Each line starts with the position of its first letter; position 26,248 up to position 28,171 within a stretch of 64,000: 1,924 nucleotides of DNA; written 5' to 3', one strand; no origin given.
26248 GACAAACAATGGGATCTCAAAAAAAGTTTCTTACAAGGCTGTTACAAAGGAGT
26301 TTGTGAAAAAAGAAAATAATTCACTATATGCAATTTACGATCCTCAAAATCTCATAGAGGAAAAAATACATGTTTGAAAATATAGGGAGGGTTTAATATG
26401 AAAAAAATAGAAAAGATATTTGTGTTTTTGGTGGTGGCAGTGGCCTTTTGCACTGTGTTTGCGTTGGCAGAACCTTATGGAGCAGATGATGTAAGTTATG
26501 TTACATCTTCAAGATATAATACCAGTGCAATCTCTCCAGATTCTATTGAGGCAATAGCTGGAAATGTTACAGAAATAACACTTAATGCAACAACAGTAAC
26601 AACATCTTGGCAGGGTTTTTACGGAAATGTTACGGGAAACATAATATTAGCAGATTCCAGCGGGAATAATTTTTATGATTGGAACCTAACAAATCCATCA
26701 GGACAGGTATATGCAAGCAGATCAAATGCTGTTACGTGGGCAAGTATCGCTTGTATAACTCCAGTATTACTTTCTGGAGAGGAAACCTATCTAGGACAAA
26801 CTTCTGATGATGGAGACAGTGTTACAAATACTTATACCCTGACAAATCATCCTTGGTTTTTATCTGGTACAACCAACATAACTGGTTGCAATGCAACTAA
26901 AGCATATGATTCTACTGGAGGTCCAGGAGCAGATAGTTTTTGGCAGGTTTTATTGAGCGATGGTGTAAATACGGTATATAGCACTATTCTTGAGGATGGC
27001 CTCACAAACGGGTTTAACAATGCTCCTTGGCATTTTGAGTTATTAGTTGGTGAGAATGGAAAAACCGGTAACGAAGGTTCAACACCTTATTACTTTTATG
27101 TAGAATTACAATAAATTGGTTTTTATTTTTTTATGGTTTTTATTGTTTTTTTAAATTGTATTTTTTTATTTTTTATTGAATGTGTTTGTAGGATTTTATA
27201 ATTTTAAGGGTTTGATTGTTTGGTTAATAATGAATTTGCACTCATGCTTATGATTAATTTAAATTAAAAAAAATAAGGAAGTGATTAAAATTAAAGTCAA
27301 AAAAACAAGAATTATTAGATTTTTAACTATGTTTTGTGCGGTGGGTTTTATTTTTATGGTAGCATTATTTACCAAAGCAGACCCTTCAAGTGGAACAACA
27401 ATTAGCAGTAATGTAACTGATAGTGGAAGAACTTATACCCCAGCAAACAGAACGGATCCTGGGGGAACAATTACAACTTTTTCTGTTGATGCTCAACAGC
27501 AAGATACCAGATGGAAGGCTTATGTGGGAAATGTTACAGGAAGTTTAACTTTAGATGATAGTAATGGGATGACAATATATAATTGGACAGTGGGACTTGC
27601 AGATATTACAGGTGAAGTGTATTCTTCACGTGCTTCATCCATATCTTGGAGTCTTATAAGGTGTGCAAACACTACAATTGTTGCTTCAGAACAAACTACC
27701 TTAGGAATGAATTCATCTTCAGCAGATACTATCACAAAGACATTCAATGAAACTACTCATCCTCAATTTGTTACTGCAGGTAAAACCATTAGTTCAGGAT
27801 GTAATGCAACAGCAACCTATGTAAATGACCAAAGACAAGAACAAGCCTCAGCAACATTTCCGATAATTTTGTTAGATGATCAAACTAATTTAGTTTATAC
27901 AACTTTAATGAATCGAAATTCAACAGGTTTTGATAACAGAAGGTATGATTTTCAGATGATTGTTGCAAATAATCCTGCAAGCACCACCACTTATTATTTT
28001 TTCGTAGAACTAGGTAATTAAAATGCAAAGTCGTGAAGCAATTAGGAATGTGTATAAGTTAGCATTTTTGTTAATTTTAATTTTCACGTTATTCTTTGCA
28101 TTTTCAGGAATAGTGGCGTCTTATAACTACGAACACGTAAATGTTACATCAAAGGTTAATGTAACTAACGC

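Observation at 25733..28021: Paralogous family of secreted, N-glycosylation-sequon-rich proteins (three members), each downstream of an HTH regulator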

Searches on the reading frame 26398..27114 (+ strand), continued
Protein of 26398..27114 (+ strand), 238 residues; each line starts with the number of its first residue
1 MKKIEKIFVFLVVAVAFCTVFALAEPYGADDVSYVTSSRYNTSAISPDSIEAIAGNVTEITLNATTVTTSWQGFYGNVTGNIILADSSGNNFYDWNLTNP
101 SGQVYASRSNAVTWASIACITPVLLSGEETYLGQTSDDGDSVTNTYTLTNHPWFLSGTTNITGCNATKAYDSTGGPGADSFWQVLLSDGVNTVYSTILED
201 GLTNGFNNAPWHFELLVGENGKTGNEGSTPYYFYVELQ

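Call 45: search_protein_families(library=pfam, proteins=[L047:3772-7134:+, L034:1642-5214:+, L041:7145-8953:+, L067:6161-8443:+], max_evalue=0.01)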
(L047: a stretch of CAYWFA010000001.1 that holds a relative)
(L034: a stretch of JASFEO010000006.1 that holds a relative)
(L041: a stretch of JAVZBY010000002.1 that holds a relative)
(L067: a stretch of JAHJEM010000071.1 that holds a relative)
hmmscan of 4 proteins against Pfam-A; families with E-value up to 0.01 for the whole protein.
L047:3772-7134:+ (1120 aa): 10 families
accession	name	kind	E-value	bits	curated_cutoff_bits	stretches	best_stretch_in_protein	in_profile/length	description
PF13620.12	CarboxypepD_reg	-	8.1e-16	58.6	32.3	2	267-342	2-82/82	Carboxypeptidase regulatory-like domain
PF13715.12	CarbopepD_reg_2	-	4.8e-14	52.6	32.2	2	267-352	1-87/88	CarboxypepD_reg-like domain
PF01935.23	DUF87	-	1.6e-11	45.2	23.2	1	736-799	2-68/220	Helicase HerA, central domain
PF05872.18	HerA_C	-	7.6e-10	38.5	22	1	743-831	9-98/502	Helicase HerA-like C-terminal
PF12846.13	AAA_10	-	0.00023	20.8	27.5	0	756-796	22-65/362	AAA-like domain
PF04851.21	ResIII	-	0.00051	20.4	22.5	1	753-905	21-141/164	Type III restriction enzyme, res subunit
PF00270.35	DEAD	-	0.00066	19.9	26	0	873-908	108-139/167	DEAD/DEAH box helicase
PF10412.15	TrwB_AAD_bind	-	0.003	16.9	20.5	0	750-793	10-53/387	Type IV secretion-system coupling protein DNA-binding domain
PF01580.24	FtsK_SpoIIIE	-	0.0045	16.9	24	1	741-787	26-75/221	FtsK/SpoIIIE family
PF08308.17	PEGA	-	0.0076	16.6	20.8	1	300-343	26-69/71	PEGA domain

L034:1642-5214:+ (1190 aa): 9 families
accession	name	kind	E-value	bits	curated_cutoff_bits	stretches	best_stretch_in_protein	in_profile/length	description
PF13620.12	CarboxypepD_reg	-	7.1e-12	46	32.3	2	264-325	2-69/82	Carboxypeptidase regulatory-like domain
PF01935.23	DUF87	-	1.6e-11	45.2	23.2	1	730-794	2-69/220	Helicase HerA, central domain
PF05872.18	HerA_C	-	0.00018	20.7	22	1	737-818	9-91/502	Helicase HerA-like C-terminal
PF15976.11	CooC_C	-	0.0002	21.8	29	0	266-298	21-53/93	CS1-pili formation C-terminal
PF04851.21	ResIII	-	0.00059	20.2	22.5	1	747-893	21-140/164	Type III restriction enzyme, res subunit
PF01580.24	FtsK_SpoIIIE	-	0.00086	19.3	24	1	727-777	18-71/221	FtsK/SpoIIIE family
PF00270.35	DEAD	-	0.0015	18.7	26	0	751-895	16-135/167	DEAD/DEAH box helicase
PF12846.13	AAA_10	-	0.0016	18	27.5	0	750-795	22-70/362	AAA-like domain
PF13715.12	CarbopepD_reg_2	-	0.002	18.5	32.2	0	265-326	2-65/88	CarboxypepD_reg-like domain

L041:7145-8953:+ (602 aa): 1 family
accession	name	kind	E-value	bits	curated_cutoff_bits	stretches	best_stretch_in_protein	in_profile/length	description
PF04096.20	Nucleoporin2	-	0.0018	18.9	28.4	0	186-252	16-92/148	Nup98-96 autopeptidase S59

L067:6161-8443:+ (760 aa): 1 family
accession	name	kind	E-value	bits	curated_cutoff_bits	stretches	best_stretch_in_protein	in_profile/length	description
PF04096.20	Nucleoporin2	-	4.7e-05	24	28.4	0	335-403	14-91/148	Nup98-96 autopeptidase S59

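Call 53: search_protein_representatives(alignment_id=A2)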
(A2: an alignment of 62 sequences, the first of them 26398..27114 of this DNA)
Query: 62 sequences, 241 profile positions. Proteins with E-value up to 0.001 (for the whole library): 1379; up to 1e-10: 1009; up to 1e-30: 484. The best 150 are listed.
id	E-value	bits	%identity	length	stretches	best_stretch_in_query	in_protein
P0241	9.1e-96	336.2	-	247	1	6-241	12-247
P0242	1.5e-94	332.2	-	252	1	7-241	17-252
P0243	1.9e-94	331.9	-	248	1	9-240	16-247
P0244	9.1e-85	300.1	-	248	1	10-240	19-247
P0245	5.0e-84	297.7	-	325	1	7-240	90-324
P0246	2.1e-83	295.7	-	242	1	10-240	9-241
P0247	1.2e-82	293.2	-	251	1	7-240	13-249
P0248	2.7e-81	288.8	-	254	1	7-240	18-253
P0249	2.8e-80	285.5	-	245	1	1-241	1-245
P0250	9.2e-80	283.8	-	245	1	7-240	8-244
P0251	1.2e-79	283.4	-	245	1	7-240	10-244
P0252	1.5e-79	283.0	-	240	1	10-241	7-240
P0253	9.2e-78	277.2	-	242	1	2-240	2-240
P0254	1.1e-77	277.0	-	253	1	8-240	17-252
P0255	2.0e-77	276.1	-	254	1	7-240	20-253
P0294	1.2e-66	240.8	-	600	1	29-241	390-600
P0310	8.5e-64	231.5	-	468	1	29-240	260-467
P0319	1.5e-62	227.4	-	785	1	31-240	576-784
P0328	8.4e-62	225.0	-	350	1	27-241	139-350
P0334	2.3e-61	223.5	-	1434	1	12-240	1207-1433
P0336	2.5e-61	223.4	-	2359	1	26-240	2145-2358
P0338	3.5e-61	222.9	-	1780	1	34-241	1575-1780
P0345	1.7e-60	220.7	-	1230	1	33-240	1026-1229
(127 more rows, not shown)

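Call 55: search_protein_families(library=pfam, proteins=[P0336, P0338, P0334, P0345, P0319, P0294, P0310, P0328], max_evalue=0.001)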
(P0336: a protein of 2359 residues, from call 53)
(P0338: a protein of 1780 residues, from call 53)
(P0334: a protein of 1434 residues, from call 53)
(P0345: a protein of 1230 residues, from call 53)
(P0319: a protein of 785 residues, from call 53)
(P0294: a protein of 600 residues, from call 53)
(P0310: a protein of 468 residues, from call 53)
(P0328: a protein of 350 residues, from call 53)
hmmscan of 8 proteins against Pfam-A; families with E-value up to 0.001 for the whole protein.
P0336 (2359 aa): 3 families
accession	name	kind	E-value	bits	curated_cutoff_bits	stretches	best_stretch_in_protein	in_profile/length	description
PF16656.11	Pur_ac_phosph_N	-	8.9e-10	39.4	30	1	870-943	13-93/93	Purple acid Phosphatase, N-terminal domain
PF10102.14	DUF2341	-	6.1e-09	36.7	23.4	1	293-361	1-66/84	Domain of unknown function (DUF2341)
PF17957.7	Big_7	-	2.4e-06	28.6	24.1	1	1231-1302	1-68/70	Bacterial Ig domain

P0338 (1780 aa): 4 families
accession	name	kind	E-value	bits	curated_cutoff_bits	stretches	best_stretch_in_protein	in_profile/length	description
PF06439.18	3keto-disac_hyd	-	1.6e-11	45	26.8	1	967-1131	10-187/187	3-keto-disaccharide hydrolase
PF10102.14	DUF2341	-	1.7e-07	32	23.4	0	872-960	1-81/84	Domain of unknown function (DUF2341)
PF17957.7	Big_7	-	2.3e-05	25.4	24.1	1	1259-1306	1-49/70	Bacterial Ig domain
PF19077.6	Big_13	-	7.3e-05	23.6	27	0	720-790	22-94/102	Bacterial Ig-like domain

P0334 (1434 aa): 2 families
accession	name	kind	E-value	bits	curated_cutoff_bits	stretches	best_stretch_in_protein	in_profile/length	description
PF13229.12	Beta_helix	-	9.9e-31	106.9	25.9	5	81-234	24-158/158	Right handed beta helix region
PF05048.19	NosD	-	2.4e-16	60.2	23.6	1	73-234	18-169/212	Periplasmic copper-binding protein (NosD)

P0345 (1230 aa): 3 families
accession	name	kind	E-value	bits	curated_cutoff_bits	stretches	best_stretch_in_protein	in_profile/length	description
PF13229.12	Beta_helix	-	9.5e-19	68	25.9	2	128-317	1-158/158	Right handed beta helix region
PF05048.19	NosD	-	2.8e-09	37.1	23.6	1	122-260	55-171/212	Periplasmic copper-binding protein (NosD)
PF04096.20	Nucleoporin2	-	0.00035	21.2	28.4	0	826-919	26-146/148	Nup98-96 autopeptidase S59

P0319 (785 aa): 1 family
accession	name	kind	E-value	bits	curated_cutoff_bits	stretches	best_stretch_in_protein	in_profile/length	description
PF04096.20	Nucleoporin2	-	3.9e-06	27.5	28.4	1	377-441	16-89/148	Nup98-96 autopeptidase S59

P0294 (600 aa): 1 family
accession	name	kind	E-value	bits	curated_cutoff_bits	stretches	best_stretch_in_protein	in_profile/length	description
PF04096.20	Nucleoporin2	-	3.3e-07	31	28.4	1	178-247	15-93/148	Nup98-96 autopeptidase S59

P0310 (468 aa): 0 families

P0328 (350 aa): 0 families

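Call 64: search_protein_families(library=pfam, proteins=[L047:7202-7525:+, L047:7518-8387:+, L047:10837-11937:+, L034:5280-5615:+, L034:5608-6468:+, L034:6538-8289:+, L047:164-1654:+, L047:2914-3663:-], max_evalue=0.01)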
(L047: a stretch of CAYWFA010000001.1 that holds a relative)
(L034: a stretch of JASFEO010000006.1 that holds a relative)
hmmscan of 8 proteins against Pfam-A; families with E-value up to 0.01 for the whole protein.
L047:7202-7525:+ (107 aa): 0 families

L047:7518-8387:+ (289 aa): 1 family
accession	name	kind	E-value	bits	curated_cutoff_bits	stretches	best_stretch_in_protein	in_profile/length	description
PF07889.17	DUF1664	-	0.00057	20.4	34.6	0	55-108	63-116/124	Protein of unknown function (DUF1664)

L047:10837-11937:+ (366 aa): 0 families

L034:5280-5615:+ (111 aa): 0 families

L034:5608-6468:+ (286 aa): 2 families
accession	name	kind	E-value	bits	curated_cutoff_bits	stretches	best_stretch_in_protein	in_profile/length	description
PF16591.11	HBM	-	0.0016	18.4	29.8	0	35-116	65-142/254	Helical bimodular sensor domain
PF08614.16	ATG16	-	0.0037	17.9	33.7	1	8-152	31-180/200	Autophagy protein 16 (ATG16)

L034:6538-8289:+ (583 aa): 1 family
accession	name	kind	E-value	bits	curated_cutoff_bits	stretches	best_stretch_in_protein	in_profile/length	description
PF01835.25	MG2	-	0.0048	17.7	32.8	0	220-282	15-80/96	MG2 domain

L047:164-1654:+ (496 aa): 0 families

L047:2914-3663:- (249 aa): 0 families

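Call 70: search_protein_families(library=phrogs, proteins=[window:26398-27114:+], max_evalue=0.01)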
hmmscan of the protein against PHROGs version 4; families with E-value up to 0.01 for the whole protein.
window:26398-27114:+ (238 aa): 0 families

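Call 71: search_protein_families(library=padloc, proteins=[window:26398-27114:+], max_evalue=0.01)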
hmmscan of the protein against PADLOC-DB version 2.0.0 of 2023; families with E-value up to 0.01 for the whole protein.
window:26398-27114:+ (238 aa): 0 families

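Call 77: find_homologous_proteins(query=L047:3892-4551:+, max_evalue=0.001)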
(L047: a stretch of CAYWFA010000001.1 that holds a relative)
Query L047:3892-4551:+ (220 aa): 4 proteins with E <= 0.001 among 195 candidates.
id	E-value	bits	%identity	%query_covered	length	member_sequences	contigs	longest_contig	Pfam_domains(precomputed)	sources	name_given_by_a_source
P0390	3.6e-115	401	79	99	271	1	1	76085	-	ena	-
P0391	7.6e-79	282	58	99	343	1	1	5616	PF13715.13,PF13620.13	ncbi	ncbi:carboxypeptidase regulatory-like domain-containing protein, partial [Candidatus Pacearchaeota a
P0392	6.2e-74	266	57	99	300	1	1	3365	-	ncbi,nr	ncbi:MAG TPA: hypothetical protein VJ895_00150, partial [Candidatus Nanoarchaeia archaeon]|nr:hypoth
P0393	5.9e-66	240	72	67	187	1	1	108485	-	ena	-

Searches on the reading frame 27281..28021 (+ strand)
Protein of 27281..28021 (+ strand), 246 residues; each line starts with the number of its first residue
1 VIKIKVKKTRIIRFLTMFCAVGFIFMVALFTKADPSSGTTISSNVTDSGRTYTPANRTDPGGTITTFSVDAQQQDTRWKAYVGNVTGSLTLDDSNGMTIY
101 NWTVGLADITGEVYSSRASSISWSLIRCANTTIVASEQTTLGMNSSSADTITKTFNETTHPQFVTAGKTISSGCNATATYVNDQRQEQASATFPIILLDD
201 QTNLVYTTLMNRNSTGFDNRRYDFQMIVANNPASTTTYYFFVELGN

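Call 7: search_protein_families(library=pfam, proteins=[window:27281-28021:+], max_evalue=1)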
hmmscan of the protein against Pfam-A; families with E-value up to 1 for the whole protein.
window:27281-28021:+ (246 aa): 1 family
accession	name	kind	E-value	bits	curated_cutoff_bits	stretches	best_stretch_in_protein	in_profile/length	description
PF20187.3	DUF6550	-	0.061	14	27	1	3-77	5-80/190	Family of unknown function (DUF6550)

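Call 15: search_protein_families(library=ncbifam, proteins=[window:27281-28021:+], max_evalue=1)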
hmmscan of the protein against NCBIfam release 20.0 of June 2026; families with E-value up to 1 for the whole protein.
window:27281-28021:+ (246 aa): 0 families

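Call 70: search_protein_families(library=phrogs, proteins=[window:27281-28021:+], max_evalue=0.01)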
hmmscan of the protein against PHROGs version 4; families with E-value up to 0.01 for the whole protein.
window:27281-28021:+ (246 aa): 0 families

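Call 71: search_protein_families(library=padloc, proteins=[window:27281-28021:+], max_evalue=0.01)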
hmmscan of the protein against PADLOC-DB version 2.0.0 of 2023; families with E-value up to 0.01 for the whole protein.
window:27281-28021:+ (246 aa): 0 families

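Call 74: find_encoding_contigs(protein=window:27281-28021:+, flank=1000, max_places=4)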
Protein window:27281-28021:+ (246 aa): 17 contigs read that carry it; 4 places shown.
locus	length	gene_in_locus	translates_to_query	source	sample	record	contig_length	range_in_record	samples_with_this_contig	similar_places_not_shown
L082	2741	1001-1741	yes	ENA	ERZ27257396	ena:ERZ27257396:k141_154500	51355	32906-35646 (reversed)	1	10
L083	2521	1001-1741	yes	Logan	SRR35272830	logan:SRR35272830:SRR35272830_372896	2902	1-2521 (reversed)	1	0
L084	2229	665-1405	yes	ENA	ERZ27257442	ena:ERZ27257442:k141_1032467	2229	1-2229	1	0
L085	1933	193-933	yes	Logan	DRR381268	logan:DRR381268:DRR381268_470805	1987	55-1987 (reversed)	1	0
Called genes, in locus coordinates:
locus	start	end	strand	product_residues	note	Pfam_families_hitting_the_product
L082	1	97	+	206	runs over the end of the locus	-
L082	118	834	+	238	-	-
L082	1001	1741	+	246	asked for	-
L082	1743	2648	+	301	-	-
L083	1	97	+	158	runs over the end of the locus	?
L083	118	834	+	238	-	-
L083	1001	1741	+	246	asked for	-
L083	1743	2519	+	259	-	?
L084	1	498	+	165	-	?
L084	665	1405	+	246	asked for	-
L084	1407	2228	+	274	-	?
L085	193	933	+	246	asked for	-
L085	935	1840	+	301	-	-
